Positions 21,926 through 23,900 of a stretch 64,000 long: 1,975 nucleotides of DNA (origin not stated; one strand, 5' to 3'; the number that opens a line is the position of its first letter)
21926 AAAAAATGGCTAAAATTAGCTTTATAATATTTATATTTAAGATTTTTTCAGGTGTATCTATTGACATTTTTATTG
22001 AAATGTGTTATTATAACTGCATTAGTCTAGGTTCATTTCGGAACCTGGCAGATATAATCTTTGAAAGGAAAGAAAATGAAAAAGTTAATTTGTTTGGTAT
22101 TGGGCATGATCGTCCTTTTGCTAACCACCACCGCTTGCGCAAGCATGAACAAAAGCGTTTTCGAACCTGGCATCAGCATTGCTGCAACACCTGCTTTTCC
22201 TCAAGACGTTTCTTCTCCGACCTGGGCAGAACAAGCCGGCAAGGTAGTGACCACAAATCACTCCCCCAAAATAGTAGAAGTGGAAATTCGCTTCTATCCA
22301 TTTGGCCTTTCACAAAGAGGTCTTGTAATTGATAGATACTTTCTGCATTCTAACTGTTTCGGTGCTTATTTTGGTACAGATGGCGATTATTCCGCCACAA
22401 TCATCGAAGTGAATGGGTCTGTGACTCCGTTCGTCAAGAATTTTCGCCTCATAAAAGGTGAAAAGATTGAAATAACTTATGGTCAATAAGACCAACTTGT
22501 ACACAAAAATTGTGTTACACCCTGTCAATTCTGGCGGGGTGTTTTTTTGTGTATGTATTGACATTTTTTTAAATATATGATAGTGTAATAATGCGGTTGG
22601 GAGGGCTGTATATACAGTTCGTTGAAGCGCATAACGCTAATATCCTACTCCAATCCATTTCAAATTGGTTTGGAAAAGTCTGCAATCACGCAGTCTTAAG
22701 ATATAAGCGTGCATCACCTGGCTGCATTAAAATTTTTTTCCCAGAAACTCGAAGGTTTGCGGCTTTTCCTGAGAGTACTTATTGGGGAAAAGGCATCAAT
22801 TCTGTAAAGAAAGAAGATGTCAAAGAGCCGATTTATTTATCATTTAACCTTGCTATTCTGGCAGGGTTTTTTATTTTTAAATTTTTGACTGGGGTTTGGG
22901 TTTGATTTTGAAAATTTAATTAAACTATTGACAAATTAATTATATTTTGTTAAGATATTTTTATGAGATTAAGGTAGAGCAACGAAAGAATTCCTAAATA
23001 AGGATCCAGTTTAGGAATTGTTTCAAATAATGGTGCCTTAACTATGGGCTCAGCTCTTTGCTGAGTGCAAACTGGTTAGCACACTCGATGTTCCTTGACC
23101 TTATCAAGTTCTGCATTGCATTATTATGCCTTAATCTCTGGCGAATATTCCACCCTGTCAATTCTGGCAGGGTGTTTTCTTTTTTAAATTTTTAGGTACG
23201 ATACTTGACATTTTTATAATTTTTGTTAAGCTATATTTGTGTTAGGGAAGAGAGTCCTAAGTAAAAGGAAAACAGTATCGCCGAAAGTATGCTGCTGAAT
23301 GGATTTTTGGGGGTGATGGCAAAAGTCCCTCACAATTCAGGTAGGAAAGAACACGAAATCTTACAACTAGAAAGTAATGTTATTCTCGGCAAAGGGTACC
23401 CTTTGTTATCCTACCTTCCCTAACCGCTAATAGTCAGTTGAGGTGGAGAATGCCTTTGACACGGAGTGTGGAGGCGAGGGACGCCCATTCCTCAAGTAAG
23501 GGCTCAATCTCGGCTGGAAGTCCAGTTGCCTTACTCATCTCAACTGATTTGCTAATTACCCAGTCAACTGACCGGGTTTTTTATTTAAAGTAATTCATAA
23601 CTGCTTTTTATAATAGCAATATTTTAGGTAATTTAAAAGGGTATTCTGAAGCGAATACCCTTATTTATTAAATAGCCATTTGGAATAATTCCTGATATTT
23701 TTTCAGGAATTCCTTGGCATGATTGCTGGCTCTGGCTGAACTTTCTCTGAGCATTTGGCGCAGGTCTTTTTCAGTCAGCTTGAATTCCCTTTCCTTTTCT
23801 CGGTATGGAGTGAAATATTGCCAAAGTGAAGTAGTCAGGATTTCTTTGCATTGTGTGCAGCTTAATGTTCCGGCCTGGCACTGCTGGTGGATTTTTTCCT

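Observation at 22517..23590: Tandem array of promoter/terminator modules with no ORFs between a lipoprotein gene and the TrpRS-like gene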

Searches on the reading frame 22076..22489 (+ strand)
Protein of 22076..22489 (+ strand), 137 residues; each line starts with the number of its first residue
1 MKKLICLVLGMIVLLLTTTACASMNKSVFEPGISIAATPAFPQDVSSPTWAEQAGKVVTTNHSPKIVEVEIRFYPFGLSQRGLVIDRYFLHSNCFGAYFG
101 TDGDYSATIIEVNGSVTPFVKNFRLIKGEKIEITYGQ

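Call 15: search_protein_families(library=pfam, proteins=[window:22076-22489:+])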
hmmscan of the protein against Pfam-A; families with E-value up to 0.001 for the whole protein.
window:22076-22489:+ (137 aa): 0 families

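Call 20: find_encoding_contigs(protein=window:22076-22489:+, flank=4000, max_places=10)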
Protein window:22076-22489:+ (137 aa): 2 contigs read that carry it; 1 place shown.
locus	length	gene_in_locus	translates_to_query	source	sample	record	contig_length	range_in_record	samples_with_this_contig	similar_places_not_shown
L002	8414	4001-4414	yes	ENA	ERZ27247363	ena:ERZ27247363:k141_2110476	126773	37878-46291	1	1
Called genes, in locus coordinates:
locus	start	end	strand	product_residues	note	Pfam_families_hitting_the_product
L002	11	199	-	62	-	PF23477:zf_Tbcl_2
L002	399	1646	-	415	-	PF00817:IMS, PF11799:IMS_C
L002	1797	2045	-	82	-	-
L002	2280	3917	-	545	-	PF04932:Wzy_C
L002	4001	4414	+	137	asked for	-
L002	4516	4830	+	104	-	-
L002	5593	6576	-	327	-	PF00579:tRNA-synt_1b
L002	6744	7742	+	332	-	PF04055:Radical_SAM, PF13186:SPASM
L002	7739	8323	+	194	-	PF02223:Thymidylate_kin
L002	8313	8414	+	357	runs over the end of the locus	PF04055:Radical_SAM, PF13186:SPASM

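Call 22: find_homologous_proteins(query=window:22076-22489:+, max_evalue=0.001)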
Query window:22076-22489:+ (137 aa): 2 proteins with E <= 0.001 among 19 candidates.
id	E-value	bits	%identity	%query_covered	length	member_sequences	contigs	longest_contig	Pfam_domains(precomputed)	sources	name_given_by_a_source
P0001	1.0e-78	280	100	93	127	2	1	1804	-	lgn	-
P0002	1.3e-63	231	83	100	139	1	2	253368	-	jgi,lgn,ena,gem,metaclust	metaclust:\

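Call 23: find_encoding_contigs(protein=P0002, flank=6000, max_places=10)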
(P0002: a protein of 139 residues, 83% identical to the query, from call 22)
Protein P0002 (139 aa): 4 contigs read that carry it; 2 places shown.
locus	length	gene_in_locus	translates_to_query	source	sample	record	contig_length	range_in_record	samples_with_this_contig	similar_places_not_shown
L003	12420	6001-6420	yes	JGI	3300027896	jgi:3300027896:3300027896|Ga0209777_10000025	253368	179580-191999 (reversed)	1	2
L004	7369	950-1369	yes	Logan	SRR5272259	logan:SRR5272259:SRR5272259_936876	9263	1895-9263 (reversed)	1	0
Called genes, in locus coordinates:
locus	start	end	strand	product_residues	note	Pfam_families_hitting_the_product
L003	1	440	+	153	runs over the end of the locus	PF01327:Pep_deformylase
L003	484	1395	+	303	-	PF00551:Formyl_trans_N, PF02911:Formyl_trans_C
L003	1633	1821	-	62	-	PF23477:zf_Tbcl_2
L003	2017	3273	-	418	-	PF00817:IMS, PF11799:IMS_C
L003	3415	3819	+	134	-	-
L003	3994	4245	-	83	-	-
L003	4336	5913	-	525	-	PF04932:Wzy_C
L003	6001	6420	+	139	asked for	-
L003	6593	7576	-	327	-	PF00579:tRNA-synt_1b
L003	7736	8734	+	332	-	PF04055:Radical_SAM, PF13186:SPASM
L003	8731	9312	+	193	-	PF02223:Thymidylate_kin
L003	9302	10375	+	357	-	PF04055:Radical_SAM, PF13186:SPASM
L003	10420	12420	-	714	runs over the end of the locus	PF23023:Anti-Pycsar_Apyc1, PF00027:cNMP_binding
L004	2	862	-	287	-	?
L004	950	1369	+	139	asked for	-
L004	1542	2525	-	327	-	PF00579:tRNA-synt_1b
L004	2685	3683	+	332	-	PF04055:Radical_SAM, PF13186:SPASM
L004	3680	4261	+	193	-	PF02223:Thymidylate_kin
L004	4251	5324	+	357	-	PF04055:Radical_SAM, PF13186:SPASM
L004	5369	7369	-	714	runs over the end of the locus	PF23023:Anti-Pycsar_Apyc1, PF00027:cNMP_binding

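Call 24: find_encoding_contigs(protein=P0001, flank=3000, max_places=5)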
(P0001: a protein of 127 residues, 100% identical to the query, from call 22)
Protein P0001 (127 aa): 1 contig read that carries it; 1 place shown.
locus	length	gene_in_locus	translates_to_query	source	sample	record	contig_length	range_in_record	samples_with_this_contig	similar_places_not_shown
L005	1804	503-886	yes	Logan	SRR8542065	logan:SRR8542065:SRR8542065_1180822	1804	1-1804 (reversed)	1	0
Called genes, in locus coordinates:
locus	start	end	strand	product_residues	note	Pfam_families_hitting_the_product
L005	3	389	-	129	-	?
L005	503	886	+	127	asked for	-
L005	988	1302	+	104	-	-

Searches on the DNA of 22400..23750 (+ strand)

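Call 4: search_rna_families(source=window, start=22400, end=23750, threshold=evalue, max_evalue=10, show_alignments=3)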
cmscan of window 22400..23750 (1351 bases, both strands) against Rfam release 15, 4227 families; matches with E-value up to 10: 15.
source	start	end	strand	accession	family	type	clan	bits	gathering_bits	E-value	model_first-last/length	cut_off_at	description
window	22818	22902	+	RF01455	DPB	Cis-reg;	-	25.2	40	0.22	1-86/86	no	Stem loopII regulatory element in POLB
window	22437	22550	+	RF00515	PyrR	Cis-reg;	-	24.5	54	0.89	1-115/115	no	PyrR binding site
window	23551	23681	+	RF02579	tsr26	Gene; sRNA;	-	19.5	141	5.5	1-122/122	no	S. aureus tsr26 small RNA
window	22789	22874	-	RF02628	Hrs1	Gene; sRNA;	-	19.1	56.4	0.8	1-74/74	no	Hfq-regulated sRNA 1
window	22498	22548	+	RF02278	Betaproteobacteria_toxic_sRNA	Gene; sRNA;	-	18.8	50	0.66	1-64/64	no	Betaproteobacteria toxic small RNA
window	22723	22882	+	RF00557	L10_leader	Cis-reg; leader;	-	17.9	44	3.6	1-138/138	no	Ribosomal protein L10 leader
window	23634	23662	+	RF00859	mir-234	Gene; miRNA;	CL00092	17.7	58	4.5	1-70/70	no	mir-234 microRNA precursor family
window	23110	23182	+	RF00021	Spot_42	Gene; sRNA;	-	17.6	80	2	1-115/115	no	Spot 42 RNA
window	22454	22545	+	RF02453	ncr952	Gene; sRNA;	-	17.5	100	0.4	1-143/143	no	Bacillus sRNA ncr952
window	22594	22650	+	RF02915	DUF3800-VI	Cis-reg;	-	17.5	35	2.2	1-52/52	no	DUF3800-VI RNA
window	23634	23665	-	RF00859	mir-234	Gene; miRNA;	CL00092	17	58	6.6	1-70/70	no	mir-234 microRNA precursor family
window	23092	23182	+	RF02837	anti-hemB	Gene; sRNA;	-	16.8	49.5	0.59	1-81/81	no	Burkholderia RNA 7 (anti-hemB)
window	22457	22548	+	RF01772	rnk_pseudo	Cis-reg; leader;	-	16.3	55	9.9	1-108/108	no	Pseudomonas rnk leader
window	23027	23129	+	RF00015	U4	Gene; snRNA; splicing;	CL00007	14.7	46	1.5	1-138/138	no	U4 spliceosomal RNA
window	22818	22863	+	RF00498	EAV_LTH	Cis-reg; leader;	-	14.4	70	5.3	1-45/45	no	Equine arteritis virus leader TRS hairpin (LTH)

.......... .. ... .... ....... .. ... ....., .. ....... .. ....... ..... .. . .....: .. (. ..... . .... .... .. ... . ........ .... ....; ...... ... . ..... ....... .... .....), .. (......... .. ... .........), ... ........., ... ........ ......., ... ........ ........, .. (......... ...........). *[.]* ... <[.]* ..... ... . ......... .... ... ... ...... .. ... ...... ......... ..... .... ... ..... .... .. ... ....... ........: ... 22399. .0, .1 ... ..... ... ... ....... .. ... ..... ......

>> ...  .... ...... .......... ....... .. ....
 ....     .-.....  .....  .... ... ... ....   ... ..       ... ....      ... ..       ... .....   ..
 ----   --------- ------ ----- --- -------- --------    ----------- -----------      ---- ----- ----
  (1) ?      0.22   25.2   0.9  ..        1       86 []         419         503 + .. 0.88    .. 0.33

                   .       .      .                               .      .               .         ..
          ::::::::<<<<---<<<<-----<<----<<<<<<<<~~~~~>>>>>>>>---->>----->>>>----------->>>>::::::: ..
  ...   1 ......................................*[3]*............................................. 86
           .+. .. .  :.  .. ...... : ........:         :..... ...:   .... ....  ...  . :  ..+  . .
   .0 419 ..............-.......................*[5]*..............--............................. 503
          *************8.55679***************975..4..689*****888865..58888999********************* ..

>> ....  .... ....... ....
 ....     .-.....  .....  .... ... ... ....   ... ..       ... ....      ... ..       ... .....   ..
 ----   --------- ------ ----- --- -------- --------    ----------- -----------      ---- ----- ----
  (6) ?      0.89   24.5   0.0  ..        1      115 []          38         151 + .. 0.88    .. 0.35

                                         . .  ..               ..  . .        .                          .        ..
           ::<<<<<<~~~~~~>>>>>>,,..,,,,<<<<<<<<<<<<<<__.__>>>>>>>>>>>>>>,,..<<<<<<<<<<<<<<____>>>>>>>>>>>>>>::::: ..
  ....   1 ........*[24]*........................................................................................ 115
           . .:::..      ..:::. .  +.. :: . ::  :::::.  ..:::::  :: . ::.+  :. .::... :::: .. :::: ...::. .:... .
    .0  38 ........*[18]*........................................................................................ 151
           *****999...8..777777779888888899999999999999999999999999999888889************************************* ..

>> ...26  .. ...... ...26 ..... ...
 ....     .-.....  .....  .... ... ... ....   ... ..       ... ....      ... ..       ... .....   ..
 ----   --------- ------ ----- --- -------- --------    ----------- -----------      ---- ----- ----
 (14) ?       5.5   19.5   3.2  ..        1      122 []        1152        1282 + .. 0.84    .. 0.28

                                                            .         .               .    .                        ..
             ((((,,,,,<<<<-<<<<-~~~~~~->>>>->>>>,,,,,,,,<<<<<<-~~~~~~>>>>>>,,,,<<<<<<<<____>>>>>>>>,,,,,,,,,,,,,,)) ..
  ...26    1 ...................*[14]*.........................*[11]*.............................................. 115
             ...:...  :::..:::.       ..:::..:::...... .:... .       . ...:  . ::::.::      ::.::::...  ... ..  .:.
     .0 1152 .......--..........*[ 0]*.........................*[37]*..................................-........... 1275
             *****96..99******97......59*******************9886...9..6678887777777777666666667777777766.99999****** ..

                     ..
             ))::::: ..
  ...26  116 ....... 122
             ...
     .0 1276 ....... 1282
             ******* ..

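Call 39: search_dna_similar(query=window:22540-23600:+, collection=phages, mode=distant, max_evalue=0.01, max_rows=10)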
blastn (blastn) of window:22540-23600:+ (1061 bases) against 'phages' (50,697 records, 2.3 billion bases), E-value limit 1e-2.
No match.

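Call 40: search_dna_similar(query=window:22540-23600:+, collection=plasmids, mode=distant, max_evalue=0.01, max_rows=10)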
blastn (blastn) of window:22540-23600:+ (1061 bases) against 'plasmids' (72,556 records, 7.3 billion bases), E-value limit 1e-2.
No match.

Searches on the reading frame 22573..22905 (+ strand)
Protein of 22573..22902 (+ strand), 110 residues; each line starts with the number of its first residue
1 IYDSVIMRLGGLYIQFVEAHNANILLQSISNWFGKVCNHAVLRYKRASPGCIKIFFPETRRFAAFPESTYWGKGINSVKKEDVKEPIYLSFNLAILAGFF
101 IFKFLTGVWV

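Call 29: search_protein_families(library=pfam, proteins=[window:22591-22905:+], max_evalue=0.01)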
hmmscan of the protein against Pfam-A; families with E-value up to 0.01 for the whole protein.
window:22591-22905:+ (104 aa): 0 families

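Call 33: find_homologous_proteins(query=window:22591-22902:+, max_evalue=0.01)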
Query window:22591-22902:+ (104 aa): 1 proteins with E <= 0.01 among 1 candidates.
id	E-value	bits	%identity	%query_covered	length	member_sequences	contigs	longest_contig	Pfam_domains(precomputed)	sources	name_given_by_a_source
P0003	3.0e-65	235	100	100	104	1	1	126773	-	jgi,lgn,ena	-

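Call 59: search_protein_families(library=pfam, max_evalue=1, proteins=[window:22573-22902:+])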
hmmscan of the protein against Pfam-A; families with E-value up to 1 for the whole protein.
seq(110 aa): 0 families

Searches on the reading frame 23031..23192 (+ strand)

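Call 59: search_protein_families(library=pfam, max_evalue=1, proteins=[window:23031-23192:+])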
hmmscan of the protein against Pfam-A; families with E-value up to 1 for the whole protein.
seq(54 aa): 2 families
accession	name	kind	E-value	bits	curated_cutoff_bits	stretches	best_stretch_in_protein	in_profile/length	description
PF11188.13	DUF2975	-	0.086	13.2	27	1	26-54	28-56/130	Protein of unknown function (DUF2975)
PF19611.4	DUF6116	-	0.63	10.5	27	0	3-15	34-46/50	Family of unknown function (DUF6116)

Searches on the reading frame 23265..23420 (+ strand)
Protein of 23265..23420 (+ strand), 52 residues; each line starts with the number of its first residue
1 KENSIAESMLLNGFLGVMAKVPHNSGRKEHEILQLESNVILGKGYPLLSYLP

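Call 58: search_protein_representatives(protein=window:23289-23420:+)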
Query: 44 residues. Proteins with E-value up to 0.001 (for the whole library): 0; up to 1e-10: 0; up to 1e-30: 0. The best 0 are listed.

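Call 59: search_protein_families(library=pfam, max_evalue=1, proteins=[window:23265-23420:+])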
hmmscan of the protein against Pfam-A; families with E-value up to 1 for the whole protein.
seq(52 aa): 0 families
